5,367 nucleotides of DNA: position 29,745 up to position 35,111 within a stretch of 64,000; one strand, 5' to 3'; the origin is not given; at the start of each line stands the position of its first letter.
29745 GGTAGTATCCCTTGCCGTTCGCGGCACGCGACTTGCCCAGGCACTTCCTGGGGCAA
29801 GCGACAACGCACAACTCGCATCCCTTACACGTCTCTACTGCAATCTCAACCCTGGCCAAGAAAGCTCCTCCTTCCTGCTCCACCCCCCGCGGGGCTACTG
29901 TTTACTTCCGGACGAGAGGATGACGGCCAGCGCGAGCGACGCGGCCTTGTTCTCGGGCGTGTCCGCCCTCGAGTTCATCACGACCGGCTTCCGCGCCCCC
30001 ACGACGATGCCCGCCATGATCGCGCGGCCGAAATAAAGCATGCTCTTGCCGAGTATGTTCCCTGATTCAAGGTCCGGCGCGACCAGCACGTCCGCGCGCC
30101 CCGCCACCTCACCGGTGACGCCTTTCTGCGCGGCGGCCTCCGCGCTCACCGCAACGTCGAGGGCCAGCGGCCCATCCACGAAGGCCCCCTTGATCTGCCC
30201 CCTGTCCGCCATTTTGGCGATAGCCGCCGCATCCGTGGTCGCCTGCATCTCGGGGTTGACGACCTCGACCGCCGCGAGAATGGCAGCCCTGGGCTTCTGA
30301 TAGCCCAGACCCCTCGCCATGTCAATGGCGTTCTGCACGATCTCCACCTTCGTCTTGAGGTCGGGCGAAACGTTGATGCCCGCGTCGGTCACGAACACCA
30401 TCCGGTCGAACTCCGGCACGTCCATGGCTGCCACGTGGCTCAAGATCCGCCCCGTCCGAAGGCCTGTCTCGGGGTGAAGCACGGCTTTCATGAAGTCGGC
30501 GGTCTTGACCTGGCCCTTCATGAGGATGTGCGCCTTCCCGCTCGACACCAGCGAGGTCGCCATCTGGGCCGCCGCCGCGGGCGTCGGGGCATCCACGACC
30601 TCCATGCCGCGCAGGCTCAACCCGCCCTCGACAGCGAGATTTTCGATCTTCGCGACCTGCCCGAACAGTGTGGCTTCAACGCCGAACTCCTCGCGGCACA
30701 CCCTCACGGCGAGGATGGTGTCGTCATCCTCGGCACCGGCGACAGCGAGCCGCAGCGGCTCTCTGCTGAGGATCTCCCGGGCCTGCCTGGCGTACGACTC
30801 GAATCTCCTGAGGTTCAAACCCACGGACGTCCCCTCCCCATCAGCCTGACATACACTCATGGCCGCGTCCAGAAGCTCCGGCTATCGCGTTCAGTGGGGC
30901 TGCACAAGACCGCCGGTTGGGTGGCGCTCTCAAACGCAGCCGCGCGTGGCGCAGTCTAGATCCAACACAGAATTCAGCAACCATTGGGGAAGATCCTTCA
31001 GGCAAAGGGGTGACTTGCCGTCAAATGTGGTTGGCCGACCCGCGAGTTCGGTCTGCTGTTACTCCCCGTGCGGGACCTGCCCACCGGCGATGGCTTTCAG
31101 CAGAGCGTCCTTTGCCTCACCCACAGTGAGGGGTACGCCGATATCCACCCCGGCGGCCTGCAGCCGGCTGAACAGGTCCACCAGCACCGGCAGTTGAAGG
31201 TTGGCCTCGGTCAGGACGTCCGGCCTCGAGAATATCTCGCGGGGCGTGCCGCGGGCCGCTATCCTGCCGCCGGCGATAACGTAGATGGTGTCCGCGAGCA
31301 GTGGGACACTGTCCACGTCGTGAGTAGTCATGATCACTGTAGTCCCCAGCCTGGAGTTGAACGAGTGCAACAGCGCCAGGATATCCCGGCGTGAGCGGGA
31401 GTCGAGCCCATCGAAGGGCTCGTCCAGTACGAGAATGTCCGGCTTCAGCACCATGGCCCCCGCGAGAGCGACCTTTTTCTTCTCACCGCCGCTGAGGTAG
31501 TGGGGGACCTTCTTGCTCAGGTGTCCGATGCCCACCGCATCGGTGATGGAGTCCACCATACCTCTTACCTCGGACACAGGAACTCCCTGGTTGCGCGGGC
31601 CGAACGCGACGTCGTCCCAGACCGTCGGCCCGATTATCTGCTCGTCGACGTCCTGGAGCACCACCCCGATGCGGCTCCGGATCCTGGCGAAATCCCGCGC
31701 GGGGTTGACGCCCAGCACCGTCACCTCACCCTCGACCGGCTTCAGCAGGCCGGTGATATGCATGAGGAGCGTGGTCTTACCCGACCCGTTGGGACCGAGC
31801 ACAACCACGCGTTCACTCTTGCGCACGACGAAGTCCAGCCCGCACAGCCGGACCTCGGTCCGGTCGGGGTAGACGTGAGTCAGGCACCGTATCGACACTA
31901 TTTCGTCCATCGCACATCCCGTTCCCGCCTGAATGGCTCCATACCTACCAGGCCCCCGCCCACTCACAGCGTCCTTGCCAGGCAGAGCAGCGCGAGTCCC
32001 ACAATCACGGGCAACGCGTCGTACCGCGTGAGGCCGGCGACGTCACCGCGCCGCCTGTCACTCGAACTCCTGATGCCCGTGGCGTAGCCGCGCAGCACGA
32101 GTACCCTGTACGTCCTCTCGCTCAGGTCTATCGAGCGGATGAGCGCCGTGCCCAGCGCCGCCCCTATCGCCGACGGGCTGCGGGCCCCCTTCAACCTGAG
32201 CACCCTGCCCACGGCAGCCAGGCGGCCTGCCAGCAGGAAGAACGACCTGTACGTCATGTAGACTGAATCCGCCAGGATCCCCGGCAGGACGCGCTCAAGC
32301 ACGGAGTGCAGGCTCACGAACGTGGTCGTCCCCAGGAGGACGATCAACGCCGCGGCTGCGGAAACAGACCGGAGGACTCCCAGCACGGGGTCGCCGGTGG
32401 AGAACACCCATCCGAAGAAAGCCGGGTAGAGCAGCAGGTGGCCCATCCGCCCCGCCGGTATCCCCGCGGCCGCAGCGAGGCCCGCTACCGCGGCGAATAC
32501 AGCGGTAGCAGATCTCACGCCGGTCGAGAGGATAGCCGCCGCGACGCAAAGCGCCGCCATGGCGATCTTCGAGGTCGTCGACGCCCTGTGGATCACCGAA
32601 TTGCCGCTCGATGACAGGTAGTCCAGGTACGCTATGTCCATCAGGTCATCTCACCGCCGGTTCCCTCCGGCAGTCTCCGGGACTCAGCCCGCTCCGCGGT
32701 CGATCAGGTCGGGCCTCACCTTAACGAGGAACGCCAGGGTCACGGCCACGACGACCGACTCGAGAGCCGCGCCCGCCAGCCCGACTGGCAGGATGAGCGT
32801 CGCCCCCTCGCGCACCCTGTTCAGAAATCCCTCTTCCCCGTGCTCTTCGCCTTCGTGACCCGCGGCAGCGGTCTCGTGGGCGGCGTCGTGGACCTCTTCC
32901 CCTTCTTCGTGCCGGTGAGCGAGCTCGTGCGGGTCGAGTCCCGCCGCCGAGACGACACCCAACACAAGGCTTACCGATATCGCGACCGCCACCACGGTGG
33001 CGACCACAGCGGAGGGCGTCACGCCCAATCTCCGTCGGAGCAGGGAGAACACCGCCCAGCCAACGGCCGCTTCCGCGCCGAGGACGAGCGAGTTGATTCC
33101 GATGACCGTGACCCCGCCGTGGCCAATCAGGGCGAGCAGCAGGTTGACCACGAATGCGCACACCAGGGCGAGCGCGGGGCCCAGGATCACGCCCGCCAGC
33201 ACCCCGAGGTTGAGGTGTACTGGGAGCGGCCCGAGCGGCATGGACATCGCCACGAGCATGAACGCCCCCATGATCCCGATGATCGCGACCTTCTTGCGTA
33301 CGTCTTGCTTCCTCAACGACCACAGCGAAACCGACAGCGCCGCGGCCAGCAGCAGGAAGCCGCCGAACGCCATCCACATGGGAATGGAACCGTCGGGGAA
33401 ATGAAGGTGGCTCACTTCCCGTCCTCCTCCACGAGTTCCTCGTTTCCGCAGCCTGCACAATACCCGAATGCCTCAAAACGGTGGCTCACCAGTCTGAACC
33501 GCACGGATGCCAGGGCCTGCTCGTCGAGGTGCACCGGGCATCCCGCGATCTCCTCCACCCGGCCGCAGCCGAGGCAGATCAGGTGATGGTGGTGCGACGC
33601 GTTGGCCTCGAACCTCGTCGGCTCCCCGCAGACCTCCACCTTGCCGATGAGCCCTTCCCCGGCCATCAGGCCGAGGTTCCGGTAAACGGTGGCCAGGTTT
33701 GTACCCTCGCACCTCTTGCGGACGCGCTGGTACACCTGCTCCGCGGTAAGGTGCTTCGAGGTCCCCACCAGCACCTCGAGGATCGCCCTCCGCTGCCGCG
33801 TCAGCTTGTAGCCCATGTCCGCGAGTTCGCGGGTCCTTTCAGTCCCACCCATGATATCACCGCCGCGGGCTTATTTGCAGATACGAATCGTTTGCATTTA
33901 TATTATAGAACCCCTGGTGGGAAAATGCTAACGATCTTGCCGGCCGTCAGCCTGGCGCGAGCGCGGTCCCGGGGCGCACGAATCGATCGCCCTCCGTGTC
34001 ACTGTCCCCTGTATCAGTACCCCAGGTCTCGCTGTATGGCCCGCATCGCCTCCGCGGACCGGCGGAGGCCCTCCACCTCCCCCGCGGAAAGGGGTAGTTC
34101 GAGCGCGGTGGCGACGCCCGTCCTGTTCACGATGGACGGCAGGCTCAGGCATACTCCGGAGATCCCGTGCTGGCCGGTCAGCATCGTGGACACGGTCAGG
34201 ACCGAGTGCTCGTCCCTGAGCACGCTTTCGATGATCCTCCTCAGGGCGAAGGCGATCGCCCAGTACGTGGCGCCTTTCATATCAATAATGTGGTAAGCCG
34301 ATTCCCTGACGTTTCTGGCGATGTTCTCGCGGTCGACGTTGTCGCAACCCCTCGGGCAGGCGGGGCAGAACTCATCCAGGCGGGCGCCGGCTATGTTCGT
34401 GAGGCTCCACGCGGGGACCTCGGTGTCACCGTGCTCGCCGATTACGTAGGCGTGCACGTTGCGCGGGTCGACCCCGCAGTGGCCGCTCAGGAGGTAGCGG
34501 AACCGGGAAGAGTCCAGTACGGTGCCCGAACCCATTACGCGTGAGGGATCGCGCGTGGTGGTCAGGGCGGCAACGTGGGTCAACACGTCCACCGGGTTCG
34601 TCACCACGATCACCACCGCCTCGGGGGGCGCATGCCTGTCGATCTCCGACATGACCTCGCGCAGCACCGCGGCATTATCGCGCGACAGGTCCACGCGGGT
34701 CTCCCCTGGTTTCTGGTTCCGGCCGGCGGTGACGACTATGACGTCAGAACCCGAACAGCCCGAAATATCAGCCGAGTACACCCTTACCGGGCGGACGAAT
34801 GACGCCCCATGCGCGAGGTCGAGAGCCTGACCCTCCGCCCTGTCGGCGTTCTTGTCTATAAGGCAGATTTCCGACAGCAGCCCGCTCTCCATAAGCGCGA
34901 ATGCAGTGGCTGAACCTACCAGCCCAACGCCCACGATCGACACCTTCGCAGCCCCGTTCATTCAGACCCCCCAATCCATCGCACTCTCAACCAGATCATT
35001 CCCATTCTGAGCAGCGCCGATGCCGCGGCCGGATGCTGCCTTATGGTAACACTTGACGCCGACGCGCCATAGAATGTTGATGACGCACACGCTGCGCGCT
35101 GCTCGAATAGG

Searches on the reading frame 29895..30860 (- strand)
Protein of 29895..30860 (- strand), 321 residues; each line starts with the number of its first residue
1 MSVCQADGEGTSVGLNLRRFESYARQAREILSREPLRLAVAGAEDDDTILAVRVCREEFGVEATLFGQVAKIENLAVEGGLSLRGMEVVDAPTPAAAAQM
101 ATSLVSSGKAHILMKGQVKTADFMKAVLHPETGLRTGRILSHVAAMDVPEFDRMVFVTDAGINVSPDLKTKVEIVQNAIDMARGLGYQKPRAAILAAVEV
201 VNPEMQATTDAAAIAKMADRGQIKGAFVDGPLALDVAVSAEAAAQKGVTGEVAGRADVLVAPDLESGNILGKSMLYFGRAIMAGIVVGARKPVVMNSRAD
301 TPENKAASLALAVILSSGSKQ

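Call 75: search_protein_families(library=pfam, proteins=[window:29895-30860:-], max_evalue=0.00001)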
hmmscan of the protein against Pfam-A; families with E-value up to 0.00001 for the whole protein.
window:29895-30860:- (321 aa): 1 family
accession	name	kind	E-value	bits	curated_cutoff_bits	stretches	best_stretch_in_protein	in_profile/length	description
PF01515.24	PTA_PTB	-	1.4e-47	163.1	24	1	98-312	105-318/319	Phosphate acetyl/butaryl transferase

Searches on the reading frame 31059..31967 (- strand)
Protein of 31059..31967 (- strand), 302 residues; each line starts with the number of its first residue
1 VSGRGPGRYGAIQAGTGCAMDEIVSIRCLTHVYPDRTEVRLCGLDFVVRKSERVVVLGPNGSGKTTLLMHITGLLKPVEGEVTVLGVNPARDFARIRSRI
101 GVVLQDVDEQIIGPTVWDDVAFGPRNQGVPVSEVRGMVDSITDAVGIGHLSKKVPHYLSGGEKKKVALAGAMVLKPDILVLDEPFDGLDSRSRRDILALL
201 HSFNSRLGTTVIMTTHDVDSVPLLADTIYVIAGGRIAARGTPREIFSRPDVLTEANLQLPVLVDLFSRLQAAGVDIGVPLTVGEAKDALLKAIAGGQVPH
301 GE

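Call 75: search_protein_families(library=pfam, proteins=[window:31059-31967:-], max_evalue=0.00001)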
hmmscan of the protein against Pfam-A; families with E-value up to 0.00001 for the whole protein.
window:31059-31967:- (302 aa): 2 families
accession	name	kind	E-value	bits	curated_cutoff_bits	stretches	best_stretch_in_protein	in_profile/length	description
PF00005.33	ABC_tran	-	4.5e-28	99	25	1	43-185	3-136/137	ABC transporter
PF13304.12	AAA_21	-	2e-12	48.3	27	1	158-217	238-299/304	AAA domain, putative AbiEii toxin, Type IV TA system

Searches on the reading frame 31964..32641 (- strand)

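Call 75: search_protein_families(library=pfam, proteins=[window:31964-32641:-], max_evalue=0.00001)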
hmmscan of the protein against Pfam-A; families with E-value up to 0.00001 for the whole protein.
window:31964-32641:- (225 aa): 1 family
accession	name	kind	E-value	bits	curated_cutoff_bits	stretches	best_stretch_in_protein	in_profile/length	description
PF02361.21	CbiQ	-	1.9e-11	44.5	25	1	89-188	103-210/216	Cobalt transport protein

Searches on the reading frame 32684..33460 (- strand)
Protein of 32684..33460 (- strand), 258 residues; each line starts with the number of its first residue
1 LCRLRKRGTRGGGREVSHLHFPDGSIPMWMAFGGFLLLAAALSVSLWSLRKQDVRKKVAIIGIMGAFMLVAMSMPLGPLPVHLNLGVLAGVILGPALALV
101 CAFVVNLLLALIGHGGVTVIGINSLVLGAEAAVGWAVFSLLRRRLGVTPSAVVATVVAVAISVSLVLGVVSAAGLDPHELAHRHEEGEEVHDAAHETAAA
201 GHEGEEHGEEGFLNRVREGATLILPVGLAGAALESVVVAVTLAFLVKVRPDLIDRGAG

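Call 75: search_protein_families(library=pfam, proteins=[window:32684-33460:-], max_evalue=0.00001)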
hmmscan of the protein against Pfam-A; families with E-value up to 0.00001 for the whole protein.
window:32684-33460:- (258 aa): 1 family
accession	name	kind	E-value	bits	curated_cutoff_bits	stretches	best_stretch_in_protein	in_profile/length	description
PF01891.21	CbiM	-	1.1e-30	107.4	23.1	1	20-252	1-205/205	Cobalt uptake substrate-specific transmembrane region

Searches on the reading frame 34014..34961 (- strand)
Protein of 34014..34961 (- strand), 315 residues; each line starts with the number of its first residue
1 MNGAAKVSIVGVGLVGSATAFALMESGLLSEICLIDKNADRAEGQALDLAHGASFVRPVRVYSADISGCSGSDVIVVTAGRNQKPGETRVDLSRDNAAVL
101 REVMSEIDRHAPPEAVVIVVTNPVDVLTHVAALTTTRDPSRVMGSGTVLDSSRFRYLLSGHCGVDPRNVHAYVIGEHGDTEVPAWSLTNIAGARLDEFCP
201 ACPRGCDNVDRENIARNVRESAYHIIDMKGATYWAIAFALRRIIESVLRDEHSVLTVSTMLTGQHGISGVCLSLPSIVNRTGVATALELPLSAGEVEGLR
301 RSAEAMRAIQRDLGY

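Call 75: search_protein_families(library=pfam, proteins=[window:34014-34961:-], max_evalue=0.00001)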
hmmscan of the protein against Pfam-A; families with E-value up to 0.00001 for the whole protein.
window:34014-34961:- (315 aa): 2 families
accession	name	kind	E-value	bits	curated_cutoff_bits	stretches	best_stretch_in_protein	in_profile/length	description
PF00056.29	Ldh_1_N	-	4.2e-38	131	27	1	6-144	2-141/141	lactate/malate dehydrogenase, NAD binding domain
PF02866.23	Ldh_1_C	-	4.6e-36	124.9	22.6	1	147-308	1-165/174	lactate/malate dehydrogenase, alpha/beta C-terminal domain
